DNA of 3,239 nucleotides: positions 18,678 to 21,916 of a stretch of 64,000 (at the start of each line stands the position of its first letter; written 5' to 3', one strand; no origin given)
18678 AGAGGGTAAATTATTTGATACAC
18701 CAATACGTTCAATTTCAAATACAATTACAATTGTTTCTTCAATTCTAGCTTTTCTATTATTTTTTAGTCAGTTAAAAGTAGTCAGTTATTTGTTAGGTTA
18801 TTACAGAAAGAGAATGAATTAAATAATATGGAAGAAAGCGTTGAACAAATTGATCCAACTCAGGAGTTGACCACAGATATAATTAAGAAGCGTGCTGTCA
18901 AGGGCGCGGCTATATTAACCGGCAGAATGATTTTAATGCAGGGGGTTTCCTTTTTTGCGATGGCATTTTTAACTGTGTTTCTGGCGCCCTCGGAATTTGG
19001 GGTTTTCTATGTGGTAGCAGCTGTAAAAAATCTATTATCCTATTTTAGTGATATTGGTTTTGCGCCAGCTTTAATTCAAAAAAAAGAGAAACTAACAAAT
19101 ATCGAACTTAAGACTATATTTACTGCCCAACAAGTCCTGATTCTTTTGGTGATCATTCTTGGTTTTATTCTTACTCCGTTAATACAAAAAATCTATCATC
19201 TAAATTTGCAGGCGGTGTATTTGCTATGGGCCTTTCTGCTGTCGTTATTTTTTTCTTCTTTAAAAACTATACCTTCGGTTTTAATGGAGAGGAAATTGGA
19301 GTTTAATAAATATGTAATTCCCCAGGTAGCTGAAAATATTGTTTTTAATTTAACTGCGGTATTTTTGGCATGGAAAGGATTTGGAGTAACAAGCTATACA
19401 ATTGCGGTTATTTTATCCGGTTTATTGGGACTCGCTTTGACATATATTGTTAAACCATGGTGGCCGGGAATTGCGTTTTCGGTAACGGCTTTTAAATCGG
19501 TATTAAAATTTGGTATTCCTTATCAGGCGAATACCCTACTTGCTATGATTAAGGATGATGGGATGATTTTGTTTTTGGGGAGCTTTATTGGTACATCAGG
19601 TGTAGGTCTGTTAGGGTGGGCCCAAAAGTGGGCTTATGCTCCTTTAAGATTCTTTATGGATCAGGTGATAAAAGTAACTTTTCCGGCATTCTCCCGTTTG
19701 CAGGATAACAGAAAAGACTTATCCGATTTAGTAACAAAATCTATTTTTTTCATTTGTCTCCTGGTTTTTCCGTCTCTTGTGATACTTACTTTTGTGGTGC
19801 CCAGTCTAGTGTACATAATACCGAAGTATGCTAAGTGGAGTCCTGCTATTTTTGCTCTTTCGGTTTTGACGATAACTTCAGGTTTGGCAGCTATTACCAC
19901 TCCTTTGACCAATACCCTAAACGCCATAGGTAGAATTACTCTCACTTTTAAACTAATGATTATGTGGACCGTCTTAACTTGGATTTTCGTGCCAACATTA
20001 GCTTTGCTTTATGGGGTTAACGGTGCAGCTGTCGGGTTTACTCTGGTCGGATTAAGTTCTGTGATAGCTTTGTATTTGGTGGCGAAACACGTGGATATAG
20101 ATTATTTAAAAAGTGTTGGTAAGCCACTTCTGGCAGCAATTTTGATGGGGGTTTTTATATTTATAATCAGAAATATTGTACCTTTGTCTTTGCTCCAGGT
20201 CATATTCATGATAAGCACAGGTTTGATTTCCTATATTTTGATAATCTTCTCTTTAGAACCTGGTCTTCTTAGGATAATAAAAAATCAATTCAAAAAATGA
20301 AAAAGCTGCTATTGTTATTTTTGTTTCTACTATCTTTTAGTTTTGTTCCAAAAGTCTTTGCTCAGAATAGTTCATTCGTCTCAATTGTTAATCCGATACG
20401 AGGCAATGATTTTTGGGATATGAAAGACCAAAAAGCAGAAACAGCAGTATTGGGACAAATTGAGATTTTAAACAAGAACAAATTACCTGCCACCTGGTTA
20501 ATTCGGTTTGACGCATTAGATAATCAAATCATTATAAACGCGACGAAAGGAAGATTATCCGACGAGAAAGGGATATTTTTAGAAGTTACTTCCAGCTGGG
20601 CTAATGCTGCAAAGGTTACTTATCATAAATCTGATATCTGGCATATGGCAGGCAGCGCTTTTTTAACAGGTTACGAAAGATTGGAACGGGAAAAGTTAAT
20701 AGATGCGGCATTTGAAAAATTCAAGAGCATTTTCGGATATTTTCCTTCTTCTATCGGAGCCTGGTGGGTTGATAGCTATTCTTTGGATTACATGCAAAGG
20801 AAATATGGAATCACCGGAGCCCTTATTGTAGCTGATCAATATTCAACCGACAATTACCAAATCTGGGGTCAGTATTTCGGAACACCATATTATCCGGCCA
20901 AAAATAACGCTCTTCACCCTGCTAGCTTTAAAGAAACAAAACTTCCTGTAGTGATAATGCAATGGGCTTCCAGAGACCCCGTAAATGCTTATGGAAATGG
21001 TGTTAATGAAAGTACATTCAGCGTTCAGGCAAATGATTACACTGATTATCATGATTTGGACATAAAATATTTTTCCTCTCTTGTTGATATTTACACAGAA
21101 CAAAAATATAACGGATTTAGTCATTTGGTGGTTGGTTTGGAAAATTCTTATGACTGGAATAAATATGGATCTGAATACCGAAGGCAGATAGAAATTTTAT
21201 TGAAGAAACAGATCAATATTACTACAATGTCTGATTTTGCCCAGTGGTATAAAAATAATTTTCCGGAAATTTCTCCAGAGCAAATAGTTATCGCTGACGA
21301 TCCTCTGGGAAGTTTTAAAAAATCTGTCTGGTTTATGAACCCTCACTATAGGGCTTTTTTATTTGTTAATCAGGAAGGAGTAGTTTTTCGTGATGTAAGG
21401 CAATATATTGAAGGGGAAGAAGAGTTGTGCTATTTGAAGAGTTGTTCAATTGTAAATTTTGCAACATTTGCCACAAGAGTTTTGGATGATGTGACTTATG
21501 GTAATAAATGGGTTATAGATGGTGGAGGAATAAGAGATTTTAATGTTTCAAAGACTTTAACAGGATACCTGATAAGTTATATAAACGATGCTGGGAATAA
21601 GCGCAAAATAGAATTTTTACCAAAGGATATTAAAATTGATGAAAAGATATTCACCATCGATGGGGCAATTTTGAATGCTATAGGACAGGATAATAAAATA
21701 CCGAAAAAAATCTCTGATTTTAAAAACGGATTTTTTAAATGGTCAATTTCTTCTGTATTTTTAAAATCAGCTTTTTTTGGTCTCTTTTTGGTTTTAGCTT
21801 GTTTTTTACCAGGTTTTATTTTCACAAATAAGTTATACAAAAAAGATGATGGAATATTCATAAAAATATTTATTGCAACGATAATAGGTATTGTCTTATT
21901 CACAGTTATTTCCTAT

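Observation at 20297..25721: Adjacent giant paralogs with a shared HDG-x2-H membrane core, one of them carrying a secreted ~480-aa N-terminal domain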

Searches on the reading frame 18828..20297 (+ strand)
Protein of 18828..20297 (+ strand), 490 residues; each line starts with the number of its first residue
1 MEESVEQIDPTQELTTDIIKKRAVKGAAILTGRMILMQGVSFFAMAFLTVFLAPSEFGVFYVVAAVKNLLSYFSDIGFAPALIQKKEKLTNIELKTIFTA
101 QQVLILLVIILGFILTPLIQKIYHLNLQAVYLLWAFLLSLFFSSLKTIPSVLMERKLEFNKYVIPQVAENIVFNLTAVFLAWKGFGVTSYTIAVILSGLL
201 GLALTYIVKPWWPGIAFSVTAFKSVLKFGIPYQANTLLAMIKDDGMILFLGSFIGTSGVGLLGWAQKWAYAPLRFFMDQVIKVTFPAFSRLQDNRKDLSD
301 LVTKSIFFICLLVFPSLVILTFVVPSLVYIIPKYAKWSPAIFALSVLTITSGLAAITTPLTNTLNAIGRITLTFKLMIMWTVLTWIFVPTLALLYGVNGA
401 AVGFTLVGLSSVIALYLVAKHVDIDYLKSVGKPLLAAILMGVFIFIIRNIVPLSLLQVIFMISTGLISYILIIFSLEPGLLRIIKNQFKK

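Call 7: search_protein_families(library=pfam, proteins=[window:18828-20297:+], max_evalue=0.01)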
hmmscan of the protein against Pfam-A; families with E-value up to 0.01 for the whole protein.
window:18828-20297:+ (490 aa): 2 families
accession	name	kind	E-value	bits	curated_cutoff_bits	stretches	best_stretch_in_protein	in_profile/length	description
PF13440.11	Polysacc_synt_3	-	7e-46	157.2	23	1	49-331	3-283/293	Polysaccharide biosynthesis protein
PF01943.22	Polysacc_synt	-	1.5e-22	80.8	28.2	1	24-292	2-274/274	Polysaccharide biosynthesis protein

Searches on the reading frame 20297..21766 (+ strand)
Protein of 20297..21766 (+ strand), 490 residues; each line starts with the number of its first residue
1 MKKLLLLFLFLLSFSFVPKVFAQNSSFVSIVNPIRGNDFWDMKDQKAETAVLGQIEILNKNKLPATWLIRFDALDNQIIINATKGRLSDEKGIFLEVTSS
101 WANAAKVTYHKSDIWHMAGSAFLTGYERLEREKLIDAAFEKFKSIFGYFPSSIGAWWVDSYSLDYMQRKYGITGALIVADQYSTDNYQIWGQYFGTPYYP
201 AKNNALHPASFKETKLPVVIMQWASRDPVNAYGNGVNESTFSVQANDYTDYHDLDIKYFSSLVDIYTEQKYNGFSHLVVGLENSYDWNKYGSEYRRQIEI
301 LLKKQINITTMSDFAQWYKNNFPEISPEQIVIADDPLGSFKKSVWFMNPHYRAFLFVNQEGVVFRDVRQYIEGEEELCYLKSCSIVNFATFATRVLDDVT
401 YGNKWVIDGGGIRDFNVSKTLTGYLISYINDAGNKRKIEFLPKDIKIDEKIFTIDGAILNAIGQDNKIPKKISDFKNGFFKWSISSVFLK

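Call 14: find_homologous_proteins(query=window:20297-21766:+)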
Query window:20297-21766:+ (490 aa): 89 proteins with E <= 0.001 among 8000 candidates.
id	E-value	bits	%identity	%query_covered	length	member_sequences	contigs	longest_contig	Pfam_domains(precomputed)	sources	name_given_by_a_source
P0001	7.8e-206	703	61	100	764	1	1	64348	-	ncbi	-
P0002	1.9e-199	682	60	100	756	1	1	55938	-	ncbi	-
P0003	4.0e-195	667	61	95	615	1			-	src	-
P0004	3.4e-186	638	69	81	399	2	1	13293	-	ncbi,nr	ncbi:hypothetical protein HYW43_00620, partial [Candidatus Daviesbacteria bacterium]|nr:hypothetical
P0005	4.3e-179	615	67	79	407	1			PF12979.14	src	-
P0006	2.0e-173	596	64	81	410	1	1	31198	PF12979.14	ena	-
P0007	3.4e-173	595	57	91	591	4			-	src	-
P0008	1.5e-171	590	69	75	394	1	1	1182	PF12979.14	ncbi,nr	ncbi:MAG: hypothetical protein Q8Q86_00155, partial [Candidatus Daviesbacteria bacterium]|nr:hypothe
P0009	3.0e-147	510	51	93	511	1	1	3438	-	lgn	-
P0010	2.5e-145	503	51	94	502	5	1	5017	-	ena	-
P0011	3.1e-145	503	64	67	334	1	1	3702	-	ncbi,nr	ncbi:MAG: hypothetical protein NUV73_00370, partial [Candidatus Daviesbacteria bacterium]|nr:hypothe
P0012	3.1e-145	503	49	94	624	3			PF12979.14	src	-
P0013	1.4e-142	494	49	98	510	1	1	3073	-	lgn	-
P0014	2.3e-142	493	51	91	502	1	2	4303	-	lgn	-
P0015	1.2e-141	491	52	90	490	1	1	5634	-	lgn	-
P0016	2.5e-137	477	50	93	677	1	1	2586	PF12979.14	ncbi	-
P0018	2.0e-120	421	50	79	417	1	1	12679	PF12979.14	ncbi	-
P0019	8.7e-112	393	60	58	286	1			PF12979.14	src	-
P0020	3.2e-103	364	47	76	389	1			PF12979.14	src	-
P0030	6.9e-84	301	38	87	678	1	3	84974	-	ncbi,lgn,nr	ncbi:hypothetical protein HYW41_04940 [Candidatus Daviesbacteria bacterium]|nr:hypothetical protein 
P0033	1.5e-81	293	40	82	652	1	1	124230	PF12979.14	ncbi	-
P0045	2.8e-77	279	42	72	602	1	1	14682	PF12979.14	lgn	-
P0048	1.1e-76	277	42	71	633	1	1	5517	PF12979.14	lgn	-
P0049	1.1e-76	277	42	78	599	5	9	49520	PF12979.14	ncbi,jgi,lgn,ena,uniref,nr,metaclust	ncbi:MAG: hypothetical protein UV07_C0003G0032 [Candidatus Azambacteria bacterium GW2011_GWB1_42_17]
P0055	2.2e-73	266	40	71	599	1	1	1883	PF12979.14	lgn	-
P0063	4.2e-69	252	43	62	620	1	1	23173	PF12979.14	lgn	-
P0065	1.3e-68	250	39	73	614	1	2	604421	-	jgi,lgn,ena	jgi:hypothetical protein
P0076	1.6e-64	237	35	86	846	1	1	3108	PF12979.14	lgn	-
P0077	1.1e-63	234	39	68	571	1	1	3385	PF12979.14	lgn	-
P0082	9.5e-62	228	38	72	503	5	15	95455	PF12979.14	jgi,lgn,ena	jgi:hypothetical protein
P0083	2.2e-61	226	31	92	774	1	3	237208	-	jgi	jgi:hypothetical protein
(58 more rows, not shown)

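Call 16: search_protein_families(library=pfam, proteins=[window:20297-21766:+, P0005, P0049, P0001, P0030, P0083], max_evalue=10)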
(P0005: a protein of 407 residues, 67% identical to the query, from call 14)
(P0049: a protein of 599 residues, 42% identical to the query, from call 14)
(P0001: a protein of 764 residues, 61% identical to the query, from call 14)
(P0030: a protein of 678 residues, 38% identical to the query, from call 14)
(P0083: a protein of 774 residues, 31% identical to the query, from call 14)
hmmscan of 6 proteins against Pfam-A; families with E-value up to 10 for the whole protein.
window:20297-21766:+ (490 aa): 0 families

P0005 (407 aa): 0 families

P0049 (599 aa): 1 family
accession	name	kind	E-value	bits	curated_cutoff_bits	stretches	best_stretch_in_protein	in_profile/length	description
PF12979.12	DUF3863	-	0.004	16.4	27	1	133-218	118-202/349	Domain of Unknown Function with PDB structure (DUF3863)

P0001 (764 aa): 0 families

P0030 (678 aa): 2 families
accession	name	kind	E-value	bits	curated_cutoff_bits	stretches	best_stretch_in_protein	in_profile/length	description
PF04932.20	Wzy_C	-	0.05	13.8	31.7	1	505-558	17-69/149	O-Antigen ligase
PF19552.4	DUF6075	-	0.1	13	23.8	1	342-368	27-53/129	Family of unknown function (DUF6075)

P0083 (774 aa): 1 family
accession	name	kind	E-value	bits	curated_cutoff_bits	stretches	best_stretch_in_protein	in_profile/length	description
PF25133.1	TYW2_N_2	-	0.15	12.6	27.7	1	444-466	8-30/79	TYW2 N-terminal domain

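Call 26: search_solved_structures(query=A2, max_evalue=10, show_alignments=2)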
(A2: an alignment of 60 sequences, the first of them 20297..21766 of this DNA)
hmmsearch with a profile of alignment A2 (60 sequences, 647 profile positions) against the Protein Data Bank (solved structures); distinct sequences matched with E-value up to 10: 3.
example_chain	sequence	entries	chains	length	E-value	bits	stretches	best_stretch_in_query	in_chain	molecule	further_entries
3lm3_A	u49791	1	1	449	2e-07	33.7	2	147-221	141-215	uncharacterized protein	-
9gl0_A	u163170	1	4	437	0.37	13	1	256-311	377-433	Acetylpolyamine aminohydrolase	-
9gl1_A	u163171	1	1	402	3.3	9.8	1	254-299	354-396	Acetylpolyamine aminohydrolase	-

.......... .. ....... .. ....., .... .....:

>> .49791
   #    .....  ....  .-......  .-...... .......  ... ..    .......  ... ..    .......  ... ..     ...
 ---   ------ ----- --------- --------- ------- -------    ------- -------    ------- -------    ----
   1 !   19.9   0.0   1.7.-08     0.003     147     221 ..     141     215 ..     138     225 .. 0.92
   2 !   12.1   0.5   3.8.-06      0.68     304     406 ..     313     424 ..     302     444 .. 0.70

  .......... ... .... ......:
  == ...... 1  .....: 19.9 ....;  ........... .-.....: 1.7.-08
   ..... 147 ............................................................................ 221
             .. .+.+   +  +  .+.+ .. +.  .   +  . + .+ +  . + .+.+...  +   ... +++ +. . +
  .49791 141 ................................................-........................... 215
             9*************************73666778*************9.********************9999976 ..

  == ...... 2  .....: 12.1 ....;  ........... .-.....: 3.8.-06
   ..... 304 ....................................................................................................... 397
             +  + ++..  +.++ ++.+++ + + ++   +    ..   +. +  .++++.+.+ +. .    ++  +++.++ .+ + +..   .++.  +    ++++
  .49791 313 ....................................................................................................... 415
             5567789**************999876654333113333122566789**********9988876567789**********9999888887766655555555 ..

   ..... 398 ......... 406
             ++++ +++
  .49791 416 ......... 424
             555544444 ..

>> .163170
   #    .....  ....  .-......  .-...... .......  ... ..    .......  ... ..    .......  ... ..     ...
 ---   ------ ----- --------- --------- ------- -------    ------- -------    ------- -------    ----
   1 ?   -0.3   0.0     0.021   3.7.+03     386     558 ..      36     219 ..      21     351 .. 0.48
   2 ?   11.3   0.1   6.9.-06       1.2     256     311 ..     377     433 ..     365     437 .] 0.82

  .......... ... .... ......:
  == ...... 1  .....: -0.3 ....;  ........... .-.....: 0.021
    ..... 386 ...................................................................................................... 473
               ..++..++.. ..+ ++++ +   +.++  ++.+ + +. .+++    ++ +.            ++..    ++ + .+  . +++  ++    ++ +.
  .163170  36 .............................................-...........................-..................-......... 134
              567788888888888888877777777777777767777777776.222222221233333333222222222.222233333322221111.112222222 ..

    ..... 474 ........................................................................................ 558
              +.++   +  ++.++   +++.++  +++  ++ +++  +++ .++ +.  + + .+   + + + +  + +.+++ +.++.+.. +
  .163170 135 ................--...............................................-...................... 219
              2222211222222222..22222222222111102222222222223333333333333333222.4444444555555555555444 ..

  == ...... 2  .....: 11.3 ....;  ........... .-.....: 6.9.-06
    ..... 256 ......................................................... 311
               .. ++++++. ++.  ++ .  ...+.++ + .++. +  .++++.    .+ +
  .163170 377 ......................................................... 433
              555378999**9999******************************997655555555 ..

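Call 41: predict_structure(alignment_id=A2)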
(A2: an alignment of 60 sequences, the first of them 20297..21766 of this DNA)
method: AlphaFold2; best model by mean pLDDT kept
length: 490 residues; sequences in the alignment: 60
mean_pLDDT: 91.9   pTM: 0.89
mean pLDDT of the five models: 91.9, 90.9, 90.9, 90.8, 90.4
residues with pLDDT >= 90: 407; 70-90: 48; 50-70: 14; < 50: 21
segments of 3 or more residues with pLDDT < 50: 19-21, 471-483, 486-490
pLDDT, mean of each block of 10 residues (from residue 1): 92 69 81 91 88 98 98 98 97 97 97 83 96 99 99 97 98 97 86 96 96 98 97 92 96 98 97 97 95 98 97 98 98 98 98 97 97 90 82 84 94 97 97 98 97 96 76 43 47
secondary structure, 60 per line:
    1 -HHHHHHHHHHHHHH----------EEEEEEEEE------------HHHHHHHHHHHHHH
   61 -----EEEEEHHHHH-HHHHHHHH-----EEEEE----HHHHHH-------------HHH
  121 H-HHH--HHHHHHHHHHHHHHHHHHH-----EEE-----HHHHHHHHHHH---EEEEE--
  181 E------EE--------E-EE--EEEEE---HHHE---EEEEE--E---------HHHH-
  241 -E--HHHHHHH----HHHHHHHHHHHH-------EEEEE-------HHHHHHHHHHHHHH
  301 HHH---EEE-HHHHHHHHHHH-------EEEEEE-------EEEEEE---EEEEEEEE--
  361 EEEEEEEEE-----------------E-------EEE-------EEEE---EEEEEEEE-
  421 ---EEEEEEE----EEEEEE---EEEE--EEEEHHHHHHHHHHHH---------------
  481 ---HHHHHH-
elements in order: H2-15 E26-34 H47-60 E66-70 H71-75 H77-84 E90-94 H99-104 H118-121 H128-146 E152-154 H160-170 E174-178 E204-208 E219-223 H236-239 H245-251 H256-267 E275-279 H287-303 E307-309 H311-321 E329-334 E342-347 E351-358 E361-369 E395-397 E405-408 E412-419 E424-430 E435-440 E444-447 E450-453 H454-465 H484-489

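Call 85: find_encoding_contigs(protein=P0030, flank=8000, max_places=1)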
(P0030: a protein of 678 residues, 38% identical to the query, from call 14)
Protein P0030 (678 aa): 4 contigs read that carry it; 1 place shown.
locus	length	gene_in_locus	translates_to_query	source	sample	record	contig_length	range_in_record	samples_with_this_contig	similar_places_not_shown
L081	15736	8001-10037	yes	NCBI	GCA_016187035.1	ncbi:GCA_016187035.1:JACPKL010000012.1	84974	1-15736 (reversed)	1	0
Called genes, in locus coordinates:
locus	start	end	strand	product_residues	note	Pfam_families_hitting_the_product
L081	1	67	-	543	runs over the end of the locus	PF13231:PMT_2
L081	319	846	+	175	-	PF01936:NYN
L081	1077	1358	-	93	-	-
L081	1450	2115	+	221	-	-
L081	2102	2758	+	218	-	PF01872:RibD_C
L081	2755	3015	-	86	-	PF00076:RRM_1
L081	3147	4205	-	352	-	PF02661:Fic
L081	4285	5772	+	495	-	-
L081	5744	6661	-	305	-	PF03741:TerC (weak), PF04332:DUF475, PF03741:TerC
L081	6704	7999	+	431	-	PF00226:DnaJ (weak), PF03572:Peptidase_S41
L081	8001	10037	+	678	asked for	-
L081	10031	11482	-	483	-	-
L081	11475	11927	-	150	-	-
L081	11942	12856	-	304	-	PF13354:Beta-lactamase2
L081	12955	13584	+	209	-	PF01209:Ubie_methyltran (weak), PF13489:Methyltransf_23, PF13847:Methyltransf_31, PF08241:Methyltransf_11, PF08242:Methyltransf_12, PF13649:Methyltransf_25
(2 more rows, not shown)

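Call 86: find_encoding_contigs(protein=P0049, flank=8000, max_places=1)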
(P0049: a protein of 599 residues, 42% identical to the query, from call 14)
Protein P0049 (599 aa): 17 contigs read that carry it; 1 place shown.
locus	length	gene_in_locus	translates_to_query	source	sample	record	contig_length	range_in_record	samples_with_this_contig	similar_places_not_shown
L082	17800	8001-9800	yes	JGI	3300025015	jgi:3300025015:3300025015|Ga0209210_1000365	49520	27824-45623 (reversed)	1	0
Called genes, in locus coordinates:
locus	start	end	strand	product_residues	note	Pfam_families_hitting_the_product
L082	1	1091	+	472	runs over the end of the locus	PF02366:PMT (weak)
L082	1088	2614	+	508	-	-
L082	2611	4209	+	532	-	PF02366:PMT (weak), PF13231:PMT_2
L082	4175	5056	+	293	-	PF13641:Glyco_tranf_2_3 (weak), PF00535:Glycos_transf_2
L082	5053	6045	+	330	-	PF13439:Glyco_transf_4, PF00534:Glycos_transf_1, PF20706:GT4-conflict, PF13692:Glyco_trans_1_4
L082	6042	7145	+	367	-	-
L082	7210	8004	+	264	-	PF00535:Glycos_transf_2, PF10111:Glyco_tranf_2_2 (weak)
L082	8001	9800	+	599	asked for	PF12979:DUF3863 (faint)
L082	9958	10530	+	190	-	PF13580:SIS_2, PF01380:SIS (faint)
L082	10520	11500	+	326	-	PF00294:PfkB, PF08543:Phos_pyr_kin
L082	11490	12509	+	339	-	PF01467:CTP_transf_like, PF13419:HAD_2, PF00702:Hydrolase (faint), PF08645:PNK3P, PF13242:Hydrolase_like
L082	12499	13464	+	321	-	PF01073:3Beta_HSD, PF01370:Epimerase, PF04321:RmlD_sub_bind, PF16363:GDP_Man_Dehyd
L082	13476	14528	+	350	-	PF01075:Glyco_transf_9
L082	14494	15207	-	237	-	PF08241:Methyltransf_11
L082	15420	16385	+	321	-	PF00535:Glycos_transf_2, PF10111:Glyco_tranf_2_2 (faint), PF13641:Glyco_tranf_2_3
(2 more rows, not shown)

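Call 87: find_encoding_contigs(protein=P0065, flank=8000, max_places=1)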
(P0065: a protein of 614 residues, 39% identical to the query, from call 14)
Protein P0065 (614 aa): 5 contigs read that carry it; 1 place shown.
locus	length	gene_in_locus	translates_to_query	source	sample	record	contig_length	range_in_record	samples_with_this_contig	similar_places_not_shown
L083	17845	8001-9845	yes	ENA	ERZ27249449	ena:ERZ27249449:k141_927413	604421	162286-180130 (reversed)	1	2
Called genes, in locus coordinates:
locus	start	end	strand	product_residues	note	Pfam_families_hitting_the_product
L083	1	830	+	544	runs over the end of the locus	-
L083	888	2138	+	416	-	PF01554:MatE (weak), PF01943:Polysacc_synt, PF13440:Polysacc_synt_3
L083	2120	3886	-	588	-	PF13522:GATase_6, PF13537:GATase_7, PF00733:Asn_synthase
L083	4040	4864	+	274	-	PF00535:Glycos_transf_2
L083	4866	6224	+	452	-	PF13231:PMT_2 (weak)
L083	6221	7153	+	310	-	PF00534:Glycos_transf_1, PF13692:Glyco_trans_1_4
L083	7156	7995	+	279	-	PF00535:Glycos_transf_2, PF10111:Glyco_tranf_2_2, PF13641:Glyco_tranf_2_3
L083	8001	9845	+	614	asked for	-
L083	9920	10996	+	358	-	PF13439:Glyco_transf_4, PF00534:Glycos_transf_1, PF13692:Glyco_trans_1_4, PF20706:GT4-conflict (faint)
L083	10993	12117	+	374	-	PF20706:GT4-conflict, PF00534:Glycos_transf_1, PF13692:Glyco_trans_1_4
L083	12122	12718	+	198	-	PF00132:Hexapep, PF14602:Hexapep_2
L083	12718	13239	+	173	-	-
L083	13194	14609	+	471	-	PF04932:Wzy_C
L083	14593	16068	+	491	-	PF02366:PMT, PF13231:PMT_2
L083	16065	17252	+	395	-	PF13439:Glyco_transf_4, PF00534:Glycos_transf_1, PF13692:Glyco_trans_1_4, PF13524:Glyco_trans_1_2 (weak)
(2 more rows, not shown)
